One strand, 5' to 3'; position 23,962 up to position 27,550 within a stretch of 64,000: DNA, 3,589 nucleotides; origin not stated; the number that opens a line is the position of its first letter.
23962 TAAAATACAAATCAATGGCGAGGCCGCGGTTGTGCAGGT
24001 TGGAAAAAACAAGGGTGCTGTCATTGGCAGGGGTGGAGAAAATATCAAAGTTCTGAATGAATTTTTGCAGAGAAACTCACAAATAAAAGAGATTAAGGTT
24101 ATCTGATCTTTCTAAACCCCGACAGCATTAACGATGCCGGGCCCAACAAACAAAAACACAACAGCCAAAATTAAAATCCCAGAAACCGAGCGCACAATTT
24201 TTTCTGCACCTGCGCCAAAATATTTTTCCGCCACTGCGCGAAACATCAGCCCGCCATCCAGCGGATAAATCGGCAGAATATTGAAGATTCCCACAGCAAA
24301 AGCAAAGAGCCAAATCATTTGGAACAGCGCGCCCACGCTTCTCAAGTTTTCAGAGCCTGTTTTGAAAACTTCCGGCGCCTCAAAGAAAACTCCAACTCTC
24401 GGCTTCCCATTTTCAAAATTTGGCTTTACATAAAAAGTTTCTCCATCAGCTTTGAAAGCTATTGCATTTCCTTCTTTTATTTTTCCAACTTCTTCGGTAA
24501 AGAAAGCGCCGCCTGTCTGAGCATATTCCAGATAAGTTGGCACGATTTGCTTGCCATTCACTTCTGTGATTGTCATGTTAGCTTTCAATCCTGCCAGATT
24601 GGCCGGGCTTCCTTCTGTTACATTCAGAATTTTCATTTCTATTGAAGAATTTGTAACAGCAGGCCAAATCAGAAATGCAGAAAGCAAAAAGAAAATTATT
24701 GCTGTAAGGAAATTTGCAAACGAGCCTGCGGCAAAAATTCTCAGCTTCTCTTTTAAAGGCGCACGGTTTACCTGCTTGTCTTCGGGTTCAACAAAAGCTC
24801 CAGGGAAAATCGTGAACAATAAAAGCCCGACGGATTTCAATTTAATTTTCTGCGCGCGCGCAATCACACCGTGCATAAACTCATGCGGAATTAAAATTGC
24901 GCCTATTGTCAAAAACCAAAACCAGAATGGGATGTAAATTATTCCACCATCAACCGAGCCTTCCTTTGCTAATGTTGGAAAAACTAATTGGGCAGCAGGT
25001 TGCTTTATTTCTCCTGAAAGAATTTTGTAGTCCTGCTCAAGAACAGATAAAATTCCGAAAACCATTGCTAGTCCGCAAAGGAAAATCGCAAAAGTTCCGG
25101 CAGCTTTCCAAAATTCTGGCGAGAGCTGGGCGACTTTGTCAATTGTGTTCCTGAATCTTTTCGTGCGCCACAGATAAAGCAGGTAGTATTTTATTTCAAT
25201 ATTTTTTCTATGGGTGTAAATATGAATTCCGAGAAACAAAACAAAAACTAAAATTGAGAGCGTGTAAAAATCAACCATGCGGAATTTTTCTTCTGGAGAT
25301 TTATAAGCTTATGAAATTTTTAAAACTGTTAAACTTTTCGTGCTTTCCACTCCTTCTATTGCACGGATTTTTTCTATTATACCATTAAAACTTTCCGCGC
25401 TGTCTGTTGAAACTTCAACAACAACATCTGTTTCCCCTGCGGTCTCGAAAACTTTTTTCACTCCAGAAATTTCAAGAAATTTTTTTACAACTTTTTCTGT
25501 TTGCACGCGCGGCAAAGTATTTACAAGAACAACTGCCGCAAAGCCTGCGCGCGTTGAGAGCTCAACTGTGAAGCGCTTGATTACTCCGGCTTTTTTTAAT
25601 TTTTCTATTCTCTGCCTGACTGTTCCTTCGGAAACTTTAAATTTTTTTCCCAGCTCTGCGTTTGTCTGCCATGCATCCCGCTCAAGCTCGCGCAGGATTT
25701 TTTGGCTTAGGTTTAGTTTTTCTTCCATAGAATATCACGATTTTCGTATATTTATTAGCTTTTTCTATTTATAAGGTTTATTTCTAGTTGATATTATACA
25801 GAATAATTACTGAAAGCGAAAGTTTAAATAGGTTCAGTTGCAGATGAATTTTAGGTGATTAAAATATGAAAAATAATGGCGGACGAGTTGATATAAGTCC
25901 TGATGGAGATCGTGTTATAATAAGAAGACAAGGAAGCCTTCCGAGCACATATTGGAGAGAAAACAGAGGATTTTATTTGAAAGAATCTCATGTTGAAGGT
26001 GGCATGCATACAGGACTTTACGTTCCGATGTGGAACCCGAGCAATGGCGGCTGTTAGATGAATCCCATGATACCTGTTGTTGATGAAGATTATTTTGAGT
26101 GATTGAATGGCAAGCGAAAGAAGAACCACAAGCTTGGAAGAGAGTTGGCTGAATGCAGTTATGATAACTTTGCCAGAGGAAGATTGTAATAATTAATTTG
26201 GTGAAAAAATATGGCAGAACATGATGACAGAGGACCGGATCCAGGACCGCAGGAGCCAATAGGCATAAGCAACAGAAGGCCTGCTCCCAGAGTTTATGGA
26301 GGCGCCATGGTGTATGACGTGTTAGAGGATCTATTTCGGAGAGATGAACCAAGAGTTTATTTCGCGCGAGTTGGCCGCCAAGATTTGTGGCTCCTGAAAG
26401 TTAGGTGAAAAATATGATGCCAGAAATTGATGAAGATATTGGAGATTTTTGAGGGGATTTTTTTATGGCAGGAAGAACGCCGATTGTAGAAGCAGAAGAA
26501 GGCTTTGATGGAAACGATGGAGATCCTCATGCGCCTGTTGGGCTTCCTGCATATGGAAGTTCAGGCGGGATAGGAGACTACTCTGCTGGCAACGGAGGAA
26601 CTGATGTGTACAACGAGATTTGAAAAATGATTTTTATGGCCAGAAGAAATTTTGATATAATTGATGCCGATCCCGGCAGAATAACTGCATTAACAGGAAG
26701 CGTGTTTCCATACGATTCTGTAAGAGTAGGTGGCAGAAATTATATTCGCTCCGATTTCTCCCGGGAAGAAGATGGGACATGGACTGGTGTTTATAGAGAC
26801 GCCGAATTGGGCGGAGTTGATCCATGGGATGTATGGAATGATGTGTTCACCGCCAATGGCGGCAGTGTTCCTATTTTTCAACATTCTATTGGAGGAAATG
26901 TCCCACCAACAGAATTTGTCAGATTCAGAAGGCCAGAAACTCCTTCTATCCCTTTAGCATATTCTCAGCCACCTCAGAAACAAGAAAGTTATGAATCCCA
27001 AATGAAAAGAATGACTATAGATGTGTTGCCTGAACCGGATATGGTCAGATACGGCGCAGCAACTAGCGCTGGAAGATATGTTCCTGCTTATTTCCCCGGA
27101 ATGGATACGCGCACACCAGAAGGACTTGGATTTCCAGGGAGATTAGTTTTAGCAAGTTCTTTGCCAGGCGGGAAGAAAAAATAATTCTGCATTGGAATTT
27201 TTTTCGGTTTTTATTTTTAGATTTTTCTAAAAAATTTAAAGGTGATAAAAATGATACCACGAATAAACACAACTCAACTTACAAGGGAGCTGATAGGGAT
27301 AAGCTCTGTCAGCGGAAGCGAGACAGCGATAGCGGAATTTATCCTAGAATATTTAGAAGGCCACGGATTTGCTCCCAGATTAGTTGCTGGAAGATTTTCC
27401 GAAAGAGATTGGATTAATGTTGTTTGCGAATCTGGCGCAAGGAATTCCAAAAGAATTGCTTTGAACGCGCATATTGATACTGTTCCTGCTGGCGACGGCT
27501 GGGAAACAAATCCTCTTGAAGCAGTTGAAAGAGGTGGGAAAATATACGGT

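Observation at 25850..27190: Cluster of small Gly/Asp/Pro-rich ORFs with conserved 5' ends and strong SDs.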

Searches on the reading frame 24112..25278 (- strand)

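Call 8: search_protein_families(library=pfam, proteins=[window:24112-25278:-], max_evalue=1)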
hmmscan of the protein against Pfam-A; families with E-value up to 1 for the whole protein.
window:24112-25278:- (388 aa): 5 families
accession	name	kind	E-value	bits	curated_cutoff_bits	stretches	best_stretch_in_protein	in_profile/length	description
PF02163.28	Peptidase_M50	-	1.2e-25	90.6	27.2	1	122-372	3-220/221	Peptidase family M50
PF17820.7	PDZ_6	-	0.00021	21.4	27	1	217-252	2-36/54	PDZ domain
PF13180.12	PDZ_2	-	0.007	17.1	27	1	212-245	11-44/80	PDZ domain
PF00595.29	PDZ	-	0.018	15.9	23.2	1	215-246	27-58/81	PDZ domain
PF21314.2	TM_ErbB1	-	0.32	11.2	27.1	1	9-32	9-33/36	Epidermal growth factor receptor transmembrane-juxtamembrane segment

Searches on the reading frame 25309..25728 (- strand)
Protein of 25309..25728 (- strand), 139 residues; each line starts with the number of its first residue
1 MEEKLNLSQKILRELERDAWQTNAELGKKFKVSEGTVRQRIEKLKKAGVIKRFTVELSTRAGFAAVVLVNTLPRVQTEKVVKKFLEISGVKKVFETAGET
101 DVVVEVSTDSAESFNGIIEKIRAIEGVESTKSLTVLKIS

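Call 8: search_protein_families(library=pfam, proteins=[window:25309-25728:-], max_evalue=1)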
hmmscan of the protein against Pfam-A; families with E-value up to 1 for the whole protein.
window:25309-25728:- (139 aa): 24 families
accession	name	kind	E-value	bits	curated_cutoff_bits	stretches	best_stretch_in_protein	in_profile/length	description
PF01037.27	AsnC_trans_reg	-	5.1e-12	46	25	1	67-137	1-72/73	Lrp/AsnC ligand binding domain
PF13412.12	HTH_24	-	4.1e-11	42.7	21.9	1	9-51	6-48/48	Winged helix-turn-helix DNA-binding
PF13404.12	HTH_AsnC-type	-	5.2e-10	39.4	27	1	9-45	6-42/42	AsnC-type helix-turn-helix domain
PF08279.18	HTH_11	-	2.8e-06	27.5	25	1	9-59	3-50/55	HTH domain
PF08220.18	HTH_DeoR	-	0.0001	22.4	21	1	9-52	3-46/57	DeoR-like helix-turn-helix domain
PF12840.13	HTH_20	-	0.00019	21.8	27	1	10-51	8-49/51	Helix-turn-helix domain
PF01022.26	HTH_5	-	0.00032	20.9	22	1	10-51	6-46/47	Bacterial regulatory protein, arsR family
PF01047.28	MarR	-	0.00046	20.5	24.6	1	10-53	7-50/59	MarR family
PF04545.22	Sigma70_r4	-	0.0011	18.8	24.1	1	22-42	22-42/50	Sigma-70, region 4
PF22451.2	NirdL-like_HTH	-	0.0037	17.3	27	1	24-50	20-46/47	Siroheme decarboxylase NirDL-like HTH domain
PF00392.27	GntR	-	0.011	15.8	27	1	24-52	28-56/64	Bacterial regulatory proteins, gntR family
PF13291.12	ACT_4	-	0.016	16.3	27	1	99-129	47-77/80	ACT domain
PF14502.12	HTH_41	-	0.018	14.9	25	1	24-51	10-37/48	Helix-turn-helix domain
PF13518.12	HTH_28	-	0.019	15.5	25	1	11-49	5-41/52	Helix-turn-helix domain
PF22482.2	AsnC_trans_reg_3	-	0.026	15.1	24.4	1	78-138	25-85/95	PF0864 C-terminal dimeric alpha+beta barrel domain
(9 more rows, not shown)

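Call 28: find_related_loci(query=window:25309-25728:-, collection=genome_contigs, flank=6000)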
Query window:25309-25728:- (139 aa) in genome_contigs; peptide patterns used: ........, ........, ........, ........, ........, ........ (x = any residue, [..] = any of these).
414 stretches matched a pattern; 78 encode a relative of the query (tblastn E <= 1e-3); 78 distinct loci.
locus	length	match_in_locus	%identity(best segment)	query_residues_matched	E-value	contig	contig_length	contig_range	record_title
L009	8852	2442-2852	96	3-139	3e-81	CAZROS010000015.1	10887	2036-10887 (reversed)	MAG TPA_asm: uncultured archaeon isolate binchicken_co38_60 genome assembly, contig: NODE_12799_length_10887_cov_8.40011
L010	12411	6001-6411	78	1-139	2e-66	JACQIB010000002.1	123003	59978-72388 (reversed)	MAG: Candidatus Aenigmatarchaeota archaeon isolate NC_groundwater_1114_Ag_S-0.1um_40_325 S_p1_S3_coassembly_k141_937647,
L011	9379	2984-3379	43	6-138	7e-28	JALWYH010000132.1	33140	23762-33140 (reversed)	MAG: Crenarchaeota archaeon isolate T2_maxbin2_scaf2bin.524 T2_NODE_919_length_33140_cov_2.391997, whole genome shotgun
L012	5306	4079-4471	42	7-138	2e-27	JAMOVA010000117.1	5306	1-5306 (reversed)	MAG: Crenarchaeota archaeon isolate PIR-30_metabat1_scaf2bin.051 PIR-30_scaffold_7460_c1, whole genome shotgun sequence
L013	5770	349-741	44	7-137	1e-26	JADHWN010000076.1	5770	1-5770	MAG: Candidatus Bathyarchaeota archaeon isolate BS750m-G28 BS-750m-C29557, whole genome shotgun sequence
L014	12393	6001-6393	42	7-138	1e-26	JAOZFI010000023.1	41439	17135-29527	MAG: Thermoproteota archaeon isolate Aegir_M25_B233 k127_907663, whole genome shotgun sequence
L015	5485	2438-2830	42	7-138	1e-26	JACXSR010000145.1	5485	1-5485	MAG: Thermoproteota archaeon isolate Hulk_76 scaffold_11364_c1, whole genome shotgun sequence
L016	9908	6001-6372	41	7-133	1e-25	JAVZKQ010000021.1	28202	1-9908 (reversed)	MAG: Thermoprotei archaeon isolate DRTY-6_201907_bins_18 DRTY-6_201907_bins_18_scaffold_21, whole genome shotgun sequenc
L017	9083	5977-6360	40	10-137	2e-25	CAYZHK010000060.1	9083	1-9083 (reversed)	MAG TPA_asm: uncultured Nitrososphaerota archaeon isolate SRP098346_co1_232 genome assembly, contig: NODE_10121_length_9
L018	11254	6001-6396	36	6-137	4e-24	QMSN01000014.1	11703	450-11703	MAG: Thermoprotei archaeon isolate B19_G17 B19_Guay17_scaffold_01321, whole genome shotgun sequence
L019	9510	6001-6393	42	7-138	4e-24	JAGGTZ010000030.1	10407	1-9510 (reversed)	MAG: Thermoproteota archaeon isolate AUK061 PB_MBMC_015_c_000000000155, whole genome shotgun sequence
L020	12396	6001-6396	39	6-137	7e-23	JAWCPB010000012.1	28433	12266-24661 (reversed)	MAG: Candidatus Micrarchaeia archaeon isolate JZ-2_201808_bins_178 JZ-2_201808_bins_178_scaffold_12, whole genome shotgu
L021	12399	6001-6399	37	6-137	1e-22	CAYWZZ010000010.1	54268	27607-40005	MAG TPA_asm: uncultured Candidatus Bathyarchaeia archaeon isolate SRP104967_co1_9 genome assembly, contig: NODE_162_leng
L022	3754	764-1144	35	11-137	6e-21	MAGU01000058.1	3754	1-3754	MAG: Candidatus Methanomethylicus oleisabuli isolate V3 V3_s56, whole genome shotgun sequence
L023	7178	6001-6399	35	6-137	7e-21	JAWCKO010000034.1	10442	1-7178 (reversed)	MAG: Candidatus Bathyarchaeia archaeon isolate JZ-2_201705_bins_140 JZ-2_201705_bins_140_scaffold_34, whole genome shotg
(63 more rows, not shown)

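Call 32: search_protein_families(library=pfam, proteins=[L010:5413-5895:-, L009:2102-2338:-, L009:1793-1987:-], max_evalue=1)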
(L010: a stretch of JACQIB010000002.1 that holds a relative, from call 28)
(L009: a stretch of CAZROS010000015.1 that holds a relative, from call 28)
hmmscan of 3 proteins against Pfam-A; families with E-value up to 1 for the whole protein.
L010:5413-5895:- (160 aa): 0 families

L009:2102-2338:- (78 aa): 0 families

L009:1793-1987:- (64 aa): 0 families

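Call 38: search_protein_families(library=phrogs, proteins=[L009:2102-2314:-, L009:1793-1987:-, L010:5413-5895:-], max_evalue=1)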
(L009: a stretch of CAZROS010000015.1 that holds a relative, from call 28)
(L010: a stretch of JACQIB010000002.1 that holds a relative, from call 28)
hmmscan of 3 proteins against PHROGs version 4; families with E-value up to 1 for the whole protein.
L009:2102-2314:- (70 aa): 0 families

L009:1793-1987:- (64 aa): 1 family
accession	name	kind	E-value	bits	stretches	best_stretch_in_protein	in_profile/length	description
phrog_24790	-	unknown function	0.67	10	1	9-58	195-246/439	-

L010:5413-5895:- (160 aa): 0 families

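Call 39: search_protein_families(library=ncbifam, proteins=[L009:2102-2314:-, L009:1793-1987:-, L010:5413-5895:-], max_evalue=1)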
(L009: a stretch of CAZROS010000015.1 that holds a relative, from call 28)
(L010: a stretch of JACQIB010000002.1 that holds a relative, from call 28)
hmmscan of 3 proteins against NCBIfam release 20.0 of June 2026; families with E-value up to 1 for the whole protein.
L009:2102-2314:- (70 aa): 0 families

L009:1793-1987:- (64 aa): 0 families

L010:5413-5895:- (160 aa): 0 families

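Call 40: search_protein_families(library=padloc, proteins=[L009:2102-2314:-, L009:1793-1987:-, L010:5413-5895:-], max_evalue=1)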
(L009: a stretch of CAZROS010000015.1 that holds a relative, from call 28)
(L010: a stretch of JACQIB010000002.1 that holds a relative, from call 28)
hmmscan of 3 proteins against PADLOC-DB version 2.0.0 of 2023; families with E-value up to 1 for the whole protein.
L009:2102-2314:- (70 aa): 0 families

L009:1793-1987:- (64 aa): 0 families

L010:5413-5895:- (160 aa): 0 families

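Call 93: search_solved_structures(query=window:25309-25728:-, max_evalue=0.00001)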
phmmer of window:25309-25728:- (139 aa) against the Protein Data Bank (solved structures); distinct sequences matched with E-value up to 0.00001: 19.
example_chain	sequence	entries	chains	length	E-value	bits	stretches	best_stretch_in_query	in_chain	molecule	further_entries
2cyy_A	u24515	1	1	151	2.9e-16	63.1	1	7-137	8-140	Putative HTH-type transcriptional regulator PH1519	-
1ri7_A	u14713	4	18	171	4.4e-16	62.5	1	7-137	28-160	Putative transcriptional regulator | Putative HTH-type transcriptional regulator PH1519 | Uncharacterized HTH-type transcriptional regulator PH1519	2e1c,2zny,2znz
7fby_A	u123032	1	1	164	4.6e-11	46.4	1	7-133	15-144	Transcriptional regulatory protein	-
9w4v_A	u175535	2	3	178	5.9e-11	46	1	7-133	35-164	Uncharacterized HTH-type transcriptional regulator PH0140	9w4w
1i1g_A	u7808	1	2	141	2.5e-10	44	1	10-130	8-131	TRANSCRIPTIONAL REGULATOR LRPA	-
2cg4_A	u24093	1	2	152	3.8e-10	43.4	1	6-137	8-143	REGULATORY PROTEIN ASNC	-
2cfx_A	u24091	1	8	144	1.4e-08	38.4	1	9-121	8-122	HTH-TYPE TRANSCRIPTIONAL REGULATOR LRPC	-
2dbb_A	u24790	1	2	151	6.5e-08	36.2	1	10-134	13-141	Putative HTH-type transcriptional regulator PH0061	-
2w25_A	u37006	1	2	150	7.8e-08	35.9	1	7-133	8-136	PROBABLE TRANSCRIPTIONAL REGULATORY PROTEIN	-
2vbw_A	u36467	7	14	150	1.1e-07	35.5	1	7-133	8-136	TRANSCRIPTIONAL REGULATORY PROTEIN | PROBABLE TRANSCRIPTIONAL REGULATORY PROTEIN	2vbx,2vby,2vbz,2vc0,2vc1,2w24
2ivm_A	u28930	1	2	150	1.5e-07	35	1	7-133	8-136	TRANSCRIPTIONAL REGULATORY PROTEIN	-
2qz8_A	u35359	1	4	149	2e-07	34.6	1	8-133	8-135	Probable transcriptional regulatory protein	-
2efo_A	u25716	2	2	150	5.8e-07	33.1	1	9-138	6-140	150aa long hypothetical transcriptional regulator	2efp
2efn_A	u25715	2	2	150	6.9e-07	32.9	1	9-138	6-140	150aa long hypothetical transcriptional regulator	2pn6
2e7w_A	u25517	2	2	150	6.9e-07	32.9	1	9-138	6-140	150aa long hypothetical transcriptional regulator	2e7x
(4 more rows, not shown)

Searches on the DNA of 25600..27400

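Call 23: search_rna_families(source=window, start=25600, end=27400, threshold=evalue, max_evalue=10)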
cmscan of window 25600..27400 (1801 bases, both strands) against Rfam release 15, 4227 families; matches with E-value up to 10: 11.
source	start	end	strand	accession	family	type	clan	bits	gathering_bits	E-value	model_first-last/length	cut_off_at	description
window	27205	27253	+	RF03956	mir-737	Gene; miRNA;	-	22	60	1.8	1-63/63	no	mir-737 microRNA precursor family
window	26802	26915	+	RF04164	MIR1507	Gene; miRNA;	-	19.3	73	0.37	1-107/107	no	MIR1507 microRNA precursor family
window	25919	25994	+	RF01191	SNORD121A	Gene; snRNA; snoRNA; CD-box;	-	18.4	44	4.6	1-82/82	no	Small nucleolar RNA SNORD121A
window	26872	26994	-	RF01660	ceN88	Gene; snRNA; snoRNA; HACA-box;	-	17.2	40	1.6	1-140/140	no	Nematode snoRNA ceN88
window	27221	27342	+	RF02766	Ysr49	Gene; sRNA;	-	15.9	95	5.1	1-124/124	no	Yersinia sRNA 49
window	26023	26086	+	RF01516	v-snoRNA-1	Gene; snRNA; snoRNA; CD-box;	-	15.2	75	5.7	1-65/65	no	Human herpesvirus 1 small nucleolar RNA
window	25840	25905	+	RF01126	sR41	Gene; snRNA; snoRNA; CD-box;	-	14.2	54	2.2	1-53/53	no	Small nucleolar RNA sR41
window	26406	26526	+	RF02111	IS009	Gene;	-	12.1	117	6.2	1-199/199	no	IS009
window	25944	26040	+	RF02207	WT1-AS_5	Gene; lncRNA;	-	11.9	80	9.7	1-79/79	no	WT1 antisense RNA conserved region 5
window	25619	25635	+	RF01716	PhotoRC-I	Cis-reg;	-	11.7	45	9.3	28-44/44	no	PhotoRC-I RNA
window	25649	25771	+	RF02189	ST7-OT4_3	Gene; lncRNA;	-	11.5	50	8.5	162-302/302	no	ST7 overlapping transcript 4 conserved region 3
